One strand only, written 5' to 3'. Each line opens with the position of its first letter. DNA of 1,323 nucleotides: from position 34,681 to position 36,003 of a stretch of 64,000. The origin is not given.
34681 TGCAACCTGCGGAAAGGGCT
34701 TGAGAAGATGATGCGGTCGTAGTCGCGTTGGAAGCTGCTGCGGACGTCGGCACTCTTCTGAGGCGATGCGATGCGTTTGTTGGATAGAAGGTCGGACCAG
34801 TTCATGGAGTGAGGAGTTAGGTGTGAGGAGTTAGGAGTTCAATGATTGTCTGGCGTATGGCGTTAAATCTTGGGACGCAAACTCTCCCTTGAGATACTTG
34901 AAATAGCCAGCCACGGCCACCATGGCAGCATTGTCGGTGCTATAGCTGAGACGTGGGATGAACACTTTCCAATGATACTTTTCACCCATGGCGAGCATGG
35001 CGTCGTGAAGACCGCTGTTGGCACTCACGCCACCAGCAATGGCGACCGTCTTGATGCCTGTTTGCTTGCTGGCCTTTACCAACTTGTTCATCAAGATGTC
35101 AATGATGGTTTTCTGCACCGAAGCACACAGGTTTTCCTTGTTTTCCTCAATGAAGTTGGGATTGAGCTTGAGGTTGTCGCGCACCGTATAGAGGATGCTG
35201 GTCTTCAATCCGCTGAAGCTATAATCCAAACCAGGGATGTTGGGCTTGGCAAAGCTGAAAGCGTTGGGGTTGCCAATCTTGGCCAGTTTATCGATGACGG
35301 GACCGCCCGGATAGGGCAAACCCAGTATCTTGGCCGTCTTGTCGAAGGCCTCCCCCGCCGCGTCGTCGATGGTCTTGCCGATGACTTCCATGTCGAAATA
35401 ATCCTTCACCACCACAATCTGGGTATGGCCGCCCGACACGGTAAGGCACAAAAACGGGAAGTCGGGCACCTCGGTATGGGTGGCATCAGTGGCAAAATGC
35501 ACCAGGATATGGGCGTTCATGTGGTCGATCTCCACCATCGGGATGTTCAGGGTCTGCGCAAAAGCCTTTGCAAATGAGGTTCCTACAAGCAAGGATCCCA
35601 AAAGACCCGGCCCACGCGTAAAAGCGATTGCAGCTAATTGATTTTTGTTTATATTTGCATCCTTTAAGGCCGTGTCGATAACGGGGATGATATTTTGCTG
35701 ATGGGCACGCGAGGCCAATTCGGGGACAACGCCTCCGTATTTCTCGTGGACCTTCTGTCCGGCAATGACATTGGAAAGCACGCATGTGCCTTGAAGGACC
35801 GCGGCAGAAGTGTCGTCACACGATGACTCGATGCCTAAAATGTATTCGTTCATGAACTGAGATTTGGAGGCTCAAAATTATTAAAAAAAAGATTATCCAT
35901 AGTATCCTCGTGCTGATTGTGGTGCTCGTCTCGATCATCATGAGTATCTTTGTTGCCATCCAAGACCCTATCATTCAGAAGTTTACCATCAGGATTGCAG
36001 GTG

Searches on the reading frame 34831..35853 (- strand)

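Call 85: search_protein_families(library=ncbifam, proteins=[window:34831-35853:-], max_evalue=0.00001)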
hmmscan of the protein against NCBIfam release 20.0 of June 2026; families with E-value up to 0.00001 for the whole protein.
window:34831-35853:- (340 aa): 5 families
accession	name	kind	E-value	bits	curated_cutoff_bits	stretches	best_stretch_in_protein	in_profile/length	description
TIGR03723.1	T6A_TsaD_YgjD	equivalog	5.1e-118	393.8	296.1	1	5-320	1-313/314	tRNA (adenosine(37)-N6)-threonylcarbamoyltransferase complex transferase subunit TsaD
TIGR00329.1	gcp_kae1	subfamily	3.8e-99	331.8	207.8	1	6-313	1-305/305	tRNA (adenosine(37)-N6)-threonylcarbamoyltransferase complex transferase subunit TsaD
TIGR03722.2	arch_KAE1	equivalog_domain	1.3e-57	195.4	375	1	5-325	1-302/323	KEOPS complex N(6)-L-threonylcarbamoyladenine synthase Kae1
NF007174.0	PRK09605.1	equivalog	6.1e-56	190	447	1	5-325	3-304/535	bifunctional N(6)-L-threonylcarbamoyladenine synthase/serine/threonine protein kinase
TIGR03725.1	T6A_YeaZ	equivalog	9.5e-17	61.7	69.3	1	5-116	1-98/212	tRNA (adenosine(37)-N6)-threonylcarbamoyltransferase complex dimerization subunit type 1 TsaB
